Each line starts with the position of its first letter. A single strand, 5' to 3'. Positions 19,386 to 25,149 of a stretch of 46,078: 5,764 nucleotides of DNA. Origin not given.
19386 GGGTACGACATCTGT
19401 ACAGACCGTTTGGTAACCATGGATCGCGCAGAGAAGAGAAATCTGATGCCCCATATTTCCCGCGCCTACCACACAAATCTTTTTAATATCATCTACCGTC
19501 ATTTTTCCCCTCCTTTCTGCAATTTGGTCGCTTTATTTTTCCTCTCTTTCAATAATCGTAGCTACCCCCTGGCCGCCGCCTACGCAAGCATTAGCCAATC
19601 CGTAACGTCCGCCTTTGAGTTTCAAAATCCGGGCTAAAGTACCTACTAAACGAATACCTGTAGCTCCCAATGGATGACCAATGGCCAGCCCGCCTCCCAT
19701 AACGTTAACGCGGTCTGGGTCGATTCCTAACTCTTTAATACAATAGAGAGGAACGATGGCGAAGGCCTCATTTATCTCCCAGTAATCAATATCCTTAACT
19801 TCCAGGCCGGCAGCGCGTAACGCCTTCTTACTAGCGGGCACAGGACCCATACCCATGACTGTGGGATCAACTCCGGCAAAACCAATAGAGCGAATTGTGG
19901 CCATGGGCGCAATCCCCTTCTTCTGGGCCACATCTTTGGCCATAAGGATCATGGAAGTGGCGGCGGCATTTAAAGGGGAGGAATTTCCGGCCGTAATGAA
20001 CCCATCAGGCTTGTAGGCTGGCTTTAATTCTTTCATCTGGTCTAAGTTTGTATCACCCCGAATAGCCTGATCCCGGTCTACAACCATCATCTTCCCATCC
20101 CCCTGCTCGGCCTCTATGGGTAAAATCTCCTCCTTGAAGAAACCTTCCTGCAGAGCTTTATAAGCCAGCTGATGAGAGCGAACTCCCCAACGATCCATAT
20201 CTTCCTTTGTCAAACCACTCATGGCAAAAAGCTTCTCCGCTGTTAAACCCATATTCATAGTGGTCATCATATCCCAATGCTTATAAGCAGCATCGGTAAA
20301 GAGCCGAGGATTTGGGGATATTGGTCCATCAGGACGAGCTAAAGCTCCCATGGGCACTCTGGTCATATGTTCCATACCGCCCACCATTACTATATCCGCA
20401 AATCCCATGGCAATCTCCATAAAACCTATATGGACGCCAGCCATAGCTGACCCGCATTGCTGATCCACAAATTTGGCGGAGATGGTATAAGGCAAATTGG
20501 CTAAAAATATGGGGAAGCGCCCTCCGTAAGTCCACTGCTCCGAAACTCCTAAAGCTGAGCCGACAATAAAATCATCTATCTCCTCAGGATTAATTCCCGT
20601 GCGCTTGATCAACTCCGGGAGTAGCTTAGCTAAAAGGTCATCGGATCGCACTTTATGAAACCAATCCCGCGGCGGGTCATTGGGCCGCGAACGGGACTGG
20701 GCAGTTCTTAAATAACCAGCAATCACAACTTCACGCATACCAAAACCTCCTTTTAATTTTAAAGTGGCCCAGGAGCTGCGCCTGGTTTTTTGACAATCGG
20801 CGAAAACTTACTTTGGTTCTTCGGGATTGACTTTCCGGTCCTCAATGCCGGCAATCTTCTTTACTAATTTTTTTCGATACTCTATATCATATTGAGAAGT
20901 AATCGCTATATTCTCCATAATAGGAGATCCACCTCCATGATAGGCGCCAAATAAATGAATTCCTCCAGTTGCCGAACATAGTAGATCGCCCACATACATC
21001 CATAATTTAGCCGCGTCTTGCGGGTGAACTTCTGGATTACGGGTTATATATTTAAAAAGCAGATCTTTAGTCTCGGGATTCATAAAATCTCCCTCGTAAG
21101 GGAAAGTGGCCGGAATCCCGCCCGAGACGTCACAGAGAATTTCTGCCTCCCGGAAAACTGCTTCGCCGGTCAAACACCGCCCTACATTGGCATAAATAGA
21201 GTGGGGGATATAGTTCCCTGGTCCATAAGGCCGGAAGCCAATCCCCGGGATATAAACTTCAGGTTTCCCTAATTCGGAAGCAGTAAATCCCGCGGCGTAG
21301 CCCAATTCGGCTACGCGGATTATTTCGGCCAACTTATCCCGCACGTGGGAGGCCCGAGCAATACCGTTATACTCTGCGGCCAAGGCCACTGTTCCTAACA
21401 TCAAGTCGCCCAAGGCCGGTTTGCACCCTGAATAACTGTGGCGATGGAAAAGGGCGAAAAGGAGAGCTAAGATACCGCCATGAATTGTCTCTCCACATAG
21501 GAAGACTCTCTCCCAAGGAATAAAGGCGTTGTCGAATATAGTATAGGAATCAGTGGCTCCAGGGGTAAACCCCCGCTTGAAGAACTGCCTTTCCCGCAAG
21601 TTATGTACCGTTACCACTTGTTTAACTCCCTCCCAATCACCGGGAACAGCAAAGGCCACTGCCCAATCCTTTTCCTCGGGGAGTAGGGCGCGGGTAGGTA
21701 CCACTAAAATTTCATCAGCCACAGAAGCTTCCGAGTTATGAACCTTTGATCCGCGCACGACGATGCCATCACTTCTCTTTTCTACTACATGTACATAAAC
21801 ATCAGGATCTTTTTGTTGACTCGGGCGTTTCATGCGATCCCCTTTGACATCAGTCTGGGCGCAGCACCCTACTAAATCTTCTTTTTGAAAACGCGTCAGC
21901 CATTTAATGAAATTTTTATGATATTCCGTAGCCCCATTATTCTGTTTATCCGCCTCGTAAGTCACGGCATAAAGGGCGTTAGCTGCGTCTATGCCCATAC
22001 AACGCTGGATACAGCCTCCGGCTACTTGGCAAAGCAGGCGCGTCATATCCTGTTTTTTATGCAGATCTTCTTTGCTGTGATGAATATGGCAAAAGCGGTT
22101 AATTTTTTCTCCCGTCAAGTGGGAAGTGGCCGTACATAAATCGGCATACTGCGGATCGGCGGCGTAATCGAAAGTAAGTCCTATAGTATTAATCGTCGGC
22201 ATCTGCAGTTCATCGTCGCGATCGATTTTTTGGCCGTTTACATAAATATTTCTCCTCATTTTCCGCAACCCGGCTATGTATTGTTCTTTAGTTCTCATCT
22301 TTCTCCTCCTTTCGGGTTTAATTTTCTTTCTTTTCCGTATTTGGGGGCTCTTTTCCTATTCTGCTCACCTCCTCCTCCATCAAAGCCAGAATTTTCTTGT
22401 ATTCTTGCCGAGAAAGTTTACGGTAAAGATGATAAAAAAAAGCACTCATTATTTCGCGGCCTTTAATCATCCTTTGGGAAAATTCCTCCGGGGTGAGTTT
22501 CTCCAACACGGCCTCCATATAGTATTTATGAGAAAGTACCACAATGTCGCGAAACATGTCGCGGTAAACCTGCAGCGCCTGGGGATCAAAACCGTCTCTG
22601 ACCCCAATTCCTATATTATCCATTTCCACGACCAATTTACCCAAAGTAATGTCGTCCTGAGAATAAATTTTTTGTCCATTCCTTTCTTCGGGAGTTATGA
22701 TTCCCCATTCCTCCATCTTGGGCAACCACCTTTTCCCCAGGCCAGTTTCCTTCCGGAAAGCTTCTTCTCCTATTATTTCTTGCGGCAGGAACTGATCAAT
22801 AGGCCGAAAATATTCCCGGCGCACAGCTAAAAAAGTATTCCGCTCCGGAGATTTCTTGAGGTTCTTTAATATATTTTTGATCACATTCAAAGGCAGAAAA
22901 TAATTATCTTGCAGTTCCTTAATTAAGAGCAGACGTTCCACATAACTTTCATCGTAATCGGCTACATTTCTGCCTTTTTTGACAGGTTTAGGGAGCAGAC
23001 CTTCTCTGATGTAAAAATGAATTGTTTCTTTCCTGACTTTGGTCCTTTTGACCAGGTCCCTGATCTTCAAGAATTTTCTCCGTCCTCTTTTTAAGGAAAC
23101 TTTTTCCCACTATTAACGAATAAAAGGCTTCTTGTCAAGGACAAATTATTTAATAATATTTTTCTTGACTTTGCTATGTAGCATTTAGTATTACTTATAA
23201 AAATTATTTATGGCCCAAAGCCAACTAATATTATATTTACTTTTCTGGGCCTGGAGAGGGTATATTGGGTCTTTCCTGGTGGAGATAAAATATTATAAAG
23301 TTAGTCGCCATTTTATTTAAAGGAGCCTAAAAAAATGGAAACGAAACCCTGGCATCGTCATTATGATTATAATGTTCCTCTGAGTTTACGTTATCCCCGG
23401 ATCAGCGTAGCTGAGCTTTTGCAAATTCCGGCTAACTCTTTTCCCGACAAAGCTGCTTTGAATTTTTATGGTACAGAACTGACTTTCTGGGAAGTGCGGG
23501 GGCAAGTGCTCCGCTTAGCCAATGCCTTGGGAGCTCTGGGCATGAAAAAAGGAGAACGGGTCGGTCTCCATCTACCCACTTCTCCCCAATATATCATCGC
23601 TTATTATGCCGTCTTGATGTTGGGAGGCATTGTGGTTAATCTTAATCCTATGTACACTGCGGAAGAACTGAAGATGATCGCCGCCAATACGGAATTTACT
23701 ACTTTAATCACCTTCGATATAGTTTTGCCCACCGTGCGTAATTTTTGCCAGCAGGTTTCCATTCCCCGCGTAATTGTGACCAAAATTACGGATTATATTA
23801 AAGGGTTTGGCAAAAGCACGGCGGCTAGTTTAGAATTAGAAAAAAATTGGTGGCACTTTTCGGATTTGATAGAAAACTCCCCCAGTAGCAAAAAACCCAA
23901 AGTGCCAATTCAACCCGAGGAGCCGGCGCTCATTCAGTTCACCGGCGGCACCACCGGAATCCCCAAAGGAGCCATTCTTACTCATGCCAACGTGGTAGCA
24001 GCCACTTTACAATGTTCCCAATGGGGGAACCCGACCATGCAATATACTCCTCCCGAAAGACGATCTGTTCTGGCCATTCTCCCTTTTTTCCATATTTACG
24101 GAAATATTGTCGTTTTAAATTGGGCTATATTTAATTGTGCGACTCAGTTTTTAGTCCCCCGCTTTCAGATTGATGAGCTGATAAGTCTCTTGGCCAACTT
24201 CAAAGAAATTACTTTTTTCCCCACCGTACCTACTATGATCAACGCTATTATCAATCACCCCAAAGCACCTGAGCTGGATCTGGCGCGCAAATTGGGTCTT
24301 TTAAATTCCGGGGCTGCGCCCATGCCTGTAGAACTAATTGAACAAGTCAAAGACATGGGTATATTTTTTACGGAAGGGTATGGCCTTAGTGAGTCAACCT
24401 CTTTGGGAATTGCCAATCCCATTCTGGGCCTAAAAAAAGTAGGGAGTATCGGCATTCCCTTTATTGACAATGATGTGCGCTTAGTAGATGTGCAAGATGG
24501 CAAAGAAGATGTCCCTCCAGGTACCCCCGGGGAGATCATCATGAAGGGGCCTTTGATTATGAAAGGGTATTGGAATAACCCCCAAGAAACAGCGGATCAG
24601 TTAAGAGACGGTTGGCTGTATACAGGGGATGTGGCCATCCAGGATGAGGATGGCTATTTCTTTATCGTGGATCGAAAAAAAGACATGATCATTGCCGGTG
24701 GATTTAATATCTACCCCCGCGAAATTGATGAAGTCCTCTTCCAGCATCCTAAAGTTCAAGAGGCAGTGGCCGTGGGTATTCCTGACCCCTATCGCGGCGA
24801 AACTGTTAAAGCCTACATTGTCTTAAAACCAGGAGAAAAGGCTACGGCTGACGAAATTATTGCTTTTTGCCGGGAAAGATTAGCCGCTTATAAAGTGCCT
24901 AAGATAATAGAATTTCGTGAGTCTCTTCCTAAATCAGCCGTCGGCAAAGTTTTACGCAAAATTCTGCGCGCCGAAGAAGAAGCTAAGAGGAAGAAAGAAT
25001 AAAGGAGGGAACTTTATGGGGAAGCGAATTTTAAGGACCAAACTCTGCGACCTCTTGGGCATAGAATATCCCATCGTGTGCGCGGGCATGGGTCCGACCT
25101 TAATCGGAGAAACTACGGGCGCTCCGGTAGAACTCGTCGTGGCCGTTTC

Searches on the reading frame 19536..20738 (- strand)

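Call 87: search_protein_families(library=pfam, proteins=[window:19536-20738:-], max_evalue=0.000001)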
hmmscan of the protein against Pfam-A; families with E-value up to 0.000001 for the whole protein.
window:19536-20738:- (401 aa): 3 families
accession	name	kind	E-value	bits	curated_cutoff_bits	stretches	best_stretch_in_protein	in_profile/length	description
PF00108.29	Thiolase_N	-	1.2e-57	195.7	26.4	1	26-268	17-259/260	Thiolase, N-terminal domain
PF02803.24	Thiolase_C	-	3e-46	156.5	27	1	277-398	2-123/123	Thiolase, C-terminal domain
PF22691.2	Thiolase_C_1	-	1.4e-09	38.2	28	0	301-339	22-60/144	Thiolase C-terminal domain-like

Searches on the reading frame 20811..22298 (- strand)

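Call 87: search_protein_families(library=pfam, proteins=[window:20811-22298:-], max_evalue=0.000001)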
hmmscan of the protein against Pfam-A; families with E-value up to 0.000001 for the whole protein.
window:20811-22298:- (496 aa): 2 families
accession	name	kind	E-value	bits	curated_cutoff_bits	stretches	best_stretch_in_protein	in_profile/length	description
PF11794.13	HpaB_N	-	4.4e-89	299.1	35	1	3-267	1-270/270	4-hydroxyphenylacetate 3-hydroxylase N terminal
PF03241.18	HpaB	-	3.5e-53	180.2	25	1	279-484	6-202/202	4-hydroxyphenylacetate 3-hydroxylase C terminal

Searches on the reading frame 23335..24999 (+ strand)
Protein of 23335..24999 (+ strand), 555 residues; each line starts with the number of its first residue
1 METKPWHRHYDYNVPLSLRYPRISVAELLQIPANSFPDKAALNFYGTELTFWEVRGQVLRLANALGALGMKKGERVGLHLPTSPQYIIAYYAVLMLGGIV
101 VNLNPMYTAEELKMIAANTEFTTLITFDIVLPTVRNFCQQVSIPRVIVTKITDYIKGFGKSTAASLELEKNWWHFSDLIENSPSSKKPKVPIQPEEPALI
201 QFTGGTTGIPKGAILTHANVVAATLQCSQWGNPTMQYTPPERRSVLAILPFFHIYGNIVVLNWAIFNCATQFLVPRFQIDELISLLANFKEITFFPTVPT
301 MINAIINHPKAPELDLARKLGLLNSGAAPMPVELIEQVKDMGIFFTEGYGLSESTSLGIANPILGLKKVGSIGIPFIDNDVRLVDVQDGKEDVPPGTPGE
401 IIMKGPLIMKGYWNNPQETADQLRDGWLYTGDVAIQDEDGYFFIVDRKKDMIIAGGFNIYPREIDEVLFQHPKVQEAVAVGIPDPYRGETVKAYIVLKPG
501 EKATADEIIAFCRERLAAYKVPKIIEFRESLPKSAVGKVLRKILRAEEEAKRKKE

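Call 87: search_protein_families(library=pfam, proteins=[window:23335-24999:+], max_evalue=0.000001)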
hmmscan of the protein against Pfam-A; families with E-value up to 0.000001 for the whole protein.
window:23335-24999:+ (555 aa): 2 families
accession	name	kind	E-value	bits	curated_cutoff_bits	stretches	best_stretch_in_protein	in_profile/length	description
PF00501.34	AMP-binding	-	4.9e-82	276.2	29.9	1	33-413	5-384/384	AMP-binding enzyme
PF13193.12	AMP-binding_C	-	1.3e-21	77.7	24.5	1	463-538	1-76/76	AMP-binding enzyme C-terminal domain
